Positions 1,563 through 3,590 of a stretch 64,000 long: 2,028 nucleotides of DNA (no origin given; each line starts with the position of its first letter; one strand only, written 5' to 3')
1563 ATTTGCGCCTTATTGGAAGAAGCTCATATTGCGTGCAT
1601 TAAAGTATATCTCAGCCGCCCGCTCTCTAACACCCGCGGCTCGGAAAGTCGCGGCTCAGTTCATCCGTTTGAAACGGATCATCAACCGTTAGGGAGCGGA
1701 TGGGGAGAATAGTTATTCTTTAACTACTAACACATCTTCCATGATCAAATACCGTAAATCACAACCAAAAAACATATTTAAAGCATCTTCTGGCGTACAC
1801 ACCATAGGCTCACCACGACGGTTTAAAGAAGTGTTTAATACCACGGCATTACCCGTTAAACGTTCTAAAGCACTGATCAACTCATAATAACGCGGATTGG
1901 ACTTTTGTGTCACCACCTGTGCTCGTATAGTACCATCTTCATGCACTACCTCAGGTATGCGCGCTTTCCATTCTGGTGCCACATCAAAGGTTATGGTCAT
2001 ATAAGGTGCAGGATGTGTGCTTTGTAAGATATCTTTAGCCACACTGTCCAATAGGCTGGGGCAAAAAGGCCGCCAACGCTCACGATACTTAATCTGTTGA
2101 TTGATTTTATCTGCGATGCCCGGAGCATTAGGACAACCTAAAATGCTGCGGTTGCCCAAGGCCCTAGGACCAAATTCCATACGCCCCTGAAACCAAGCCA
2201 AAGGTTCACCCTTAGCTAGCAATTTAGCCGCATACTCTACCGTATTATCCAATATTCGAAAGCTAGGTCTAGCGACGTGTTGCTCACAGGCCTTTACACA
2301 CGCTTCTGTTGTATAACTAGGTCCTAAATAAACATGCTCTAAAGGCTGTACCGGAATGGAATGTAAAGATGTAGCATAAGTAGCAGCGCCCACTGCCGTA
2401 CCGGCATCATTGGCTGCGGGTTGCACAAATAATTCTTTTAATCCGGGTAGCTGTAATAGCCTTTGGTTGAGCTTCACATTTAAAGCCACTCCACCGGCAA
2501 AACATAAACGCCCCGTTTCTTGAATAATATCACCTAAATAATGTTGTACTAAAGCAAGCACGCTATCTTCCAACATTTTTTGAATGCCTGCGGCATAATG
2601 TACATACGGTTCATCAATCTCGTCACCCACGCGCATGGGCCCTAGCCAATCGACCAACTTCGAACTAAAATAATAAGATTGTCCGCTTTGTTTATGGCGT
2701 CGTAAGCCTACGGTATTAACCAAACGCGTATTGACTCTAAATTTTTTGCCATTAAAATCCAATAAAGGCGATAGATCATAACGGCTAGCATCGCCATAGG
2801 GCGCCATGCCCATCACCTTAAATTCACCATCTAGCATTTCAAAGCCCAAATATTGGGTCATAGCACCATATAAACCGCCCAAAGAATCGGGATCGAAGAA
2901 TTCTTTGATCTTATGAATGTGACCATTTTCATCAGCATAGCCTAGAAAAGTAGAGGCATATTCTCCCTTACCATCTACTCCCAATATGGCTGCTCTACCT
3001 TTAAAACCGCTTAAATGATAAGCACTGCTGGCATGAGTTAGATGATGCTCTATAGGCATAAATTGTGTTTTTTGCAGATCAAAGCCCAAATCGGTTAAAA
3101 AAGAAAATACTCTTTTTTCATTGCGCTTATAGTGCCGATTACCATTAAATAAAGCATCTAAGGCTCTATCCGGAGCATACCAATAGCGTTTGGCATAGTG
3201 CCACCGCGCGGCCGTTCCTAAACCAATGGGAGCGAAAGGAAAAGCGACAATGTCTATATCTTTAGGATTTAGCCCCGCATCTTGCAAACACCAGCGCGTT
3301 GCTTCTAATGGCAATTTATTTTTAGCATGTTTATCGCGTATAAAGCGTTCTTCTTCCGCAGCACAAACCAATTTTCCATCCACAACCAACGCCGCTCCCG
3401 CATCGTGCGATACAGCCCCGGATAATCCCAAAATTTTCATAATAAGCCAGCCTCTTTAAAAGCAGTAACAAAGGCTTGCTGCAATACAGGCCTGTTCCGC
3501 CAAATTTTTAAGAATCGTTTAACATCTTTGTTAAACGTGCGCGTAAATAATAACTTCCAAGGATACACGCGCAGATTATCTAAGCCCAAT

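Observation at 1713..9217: LPS inner-core locus with Pseudomonas-type synteny: waaF-waaC, three kinase paralogs (one with two kinase domains) and a carbamoyltransferase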

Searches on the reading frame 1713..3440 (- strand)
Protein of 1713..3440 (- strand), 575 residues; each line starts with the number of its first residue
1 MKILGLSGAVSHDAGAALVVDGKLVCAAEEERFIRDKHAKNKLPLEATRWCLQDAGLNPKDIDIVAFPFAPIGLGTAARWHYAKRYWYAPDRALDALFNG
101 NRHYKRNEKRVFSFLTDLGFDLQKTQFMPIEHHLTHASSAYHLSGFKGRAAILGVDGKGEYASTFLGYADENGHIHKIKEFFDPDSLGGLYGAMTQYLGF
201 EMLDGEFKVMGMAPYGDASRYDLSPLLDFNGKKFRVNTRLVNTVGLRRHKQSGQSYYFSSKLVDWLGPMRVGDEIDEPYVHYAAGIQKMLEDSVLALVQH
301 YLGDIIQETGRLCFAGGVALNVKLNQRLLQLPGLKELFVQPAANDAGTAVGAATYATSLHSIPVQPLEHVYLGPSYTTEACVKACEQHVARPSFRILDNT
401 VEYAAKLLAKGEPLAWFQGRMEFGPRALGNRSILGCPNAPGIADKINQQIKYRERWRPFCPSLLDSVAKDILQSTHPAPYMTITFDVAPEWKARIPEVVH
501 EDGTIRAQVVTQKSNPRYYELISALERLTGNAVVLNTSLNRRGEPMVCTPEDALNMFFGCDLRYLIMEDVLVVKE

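Call 3: search_protein_families(library=pfam, proteins=[window:1713-3440:-], max_evalue=0.01)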
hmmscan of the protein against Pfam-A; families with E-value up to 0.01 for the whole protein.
window:1713-3440:- (575 aa): 2 families
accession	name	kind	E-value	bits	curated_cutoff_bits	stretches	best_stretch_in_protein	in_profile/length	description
PF16861.10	Carbam_trans_C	-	3.3e-66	222.5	27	1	405-574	1-170/170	Carbamoyltransferase C-terminus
PF02543.21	Carbam_trans_N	-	4.9e-49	168.1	24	1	2-353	1-345/346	Carbamoyltransferase N-terminus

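Call 4: search_protein_families(library=ncbifam, proteins=[window:1713-3440:-], max_evalue=0.01)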
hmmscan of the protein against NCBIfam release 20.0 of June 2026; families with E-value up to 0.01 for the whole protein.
window:1713-3440:- (575 aa): 1 family
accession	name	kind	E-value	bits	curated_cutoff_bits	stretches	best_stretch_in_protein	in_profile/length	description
NF041651.1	nodul_NodU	equivalog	1.7e-50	172.3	1000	2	305-545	298-528/556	nodulation protein NodU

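Call 17: search_solved_structures(query=window:1713-3440:-, max_evalue=0.001, show_alignments=0)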
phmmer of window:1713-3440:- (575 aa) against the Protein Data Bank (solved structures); distinct sequences matched with E-value up to 0.001: 12.
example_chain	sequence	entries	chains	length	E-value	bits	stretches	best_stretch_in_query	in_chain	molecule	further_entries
3ver_A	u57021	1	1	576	1.3e-80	274.9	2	277-574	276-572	O-carbamoyltransferase TobZ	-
7xb6_A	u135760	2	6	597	1.9e-80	274.4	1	10-574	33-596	Carbamoyltransferase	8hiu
3vf4_A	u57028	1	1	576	3.8e-80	273.4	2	277-574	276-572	O-carbamoyltransferase TobZ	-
3vf2_A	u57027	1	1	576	4.9e-80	273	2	277-574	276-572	O-carbamoyltransferase TobZ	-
3vex_A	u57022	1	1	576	7.7e-80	272.4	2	277-574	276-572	O-carbamoyltransferase TobZ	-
3vez_A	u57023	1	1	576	1e-79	272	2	277-574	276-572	O-carbamoyltransferase TobZ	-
3ven_A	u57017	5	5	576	1e-79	272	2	277-574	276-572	O-carbamoyltransferase TobZ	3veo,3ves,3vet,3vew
7vyj_A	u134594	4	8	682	3e-78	267.1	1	9-572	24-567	GdmN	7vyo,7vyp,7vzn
7vx0_A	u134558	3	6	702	3.4e-78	267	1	9-572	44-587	GdmN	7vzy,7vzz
7vzu_A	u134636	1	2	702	4.1e-78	266.7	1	9-572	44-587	GdmN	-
7vzq_A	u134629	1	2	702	1.1e-75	258.7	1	11-572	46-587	GdmN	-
9s2t_A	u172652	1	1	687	3.4e-74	253.8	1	7-572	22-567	Decarbamoylnovobiocin carbamoyltransferase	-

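Call 28: list_cluster_members(proteins=[window:1713-3440:-, window:3437-4879:-, window:4896-5735:-, window:5770-7158:-, window:12535-14271:-, window:9374-10147:-])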
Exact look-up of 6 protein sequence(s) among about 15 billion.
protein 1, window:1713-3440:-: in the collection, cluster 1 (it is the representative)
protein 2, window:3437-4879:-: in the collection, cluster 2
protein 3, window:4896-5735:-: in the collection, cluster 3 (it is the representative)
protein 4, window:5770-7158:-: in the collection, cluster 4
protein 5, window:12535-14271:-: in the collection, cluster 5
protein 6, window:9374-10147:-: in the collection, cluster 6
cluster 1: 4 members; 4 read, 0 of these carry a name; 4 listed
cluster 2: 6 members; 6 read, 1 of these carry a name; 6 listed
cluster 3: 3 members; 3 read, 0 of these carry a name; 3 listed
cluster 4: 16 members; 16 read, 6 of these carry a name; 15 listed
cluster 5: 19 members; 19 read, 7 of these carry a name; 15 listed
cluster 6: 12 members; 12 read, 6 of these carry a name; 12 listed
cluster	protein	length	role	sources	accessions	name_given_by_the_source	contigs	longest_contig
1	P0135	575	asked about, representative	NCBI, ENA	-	-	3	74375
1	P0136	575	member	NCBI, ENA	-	-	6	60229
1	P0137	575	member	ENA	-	-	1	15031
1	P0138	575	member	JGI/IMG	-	-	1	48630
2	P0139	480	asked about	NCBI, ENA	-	-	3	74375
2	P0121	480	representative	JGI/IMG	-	tRNA A-37 threonylcarbamoyl transferase component Bud32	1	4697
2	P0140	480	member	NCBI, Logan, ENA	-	-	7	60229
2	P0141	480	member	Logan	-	-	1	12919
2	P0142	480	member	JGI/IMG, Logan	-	-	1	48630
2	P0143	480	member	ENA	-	-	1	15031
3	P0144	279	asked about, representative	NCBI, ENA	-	-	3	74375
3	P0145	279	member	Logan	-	-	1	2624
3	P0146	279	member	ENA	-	-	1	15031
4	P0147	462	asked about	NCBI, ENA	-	-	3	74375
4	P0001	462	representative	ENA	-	-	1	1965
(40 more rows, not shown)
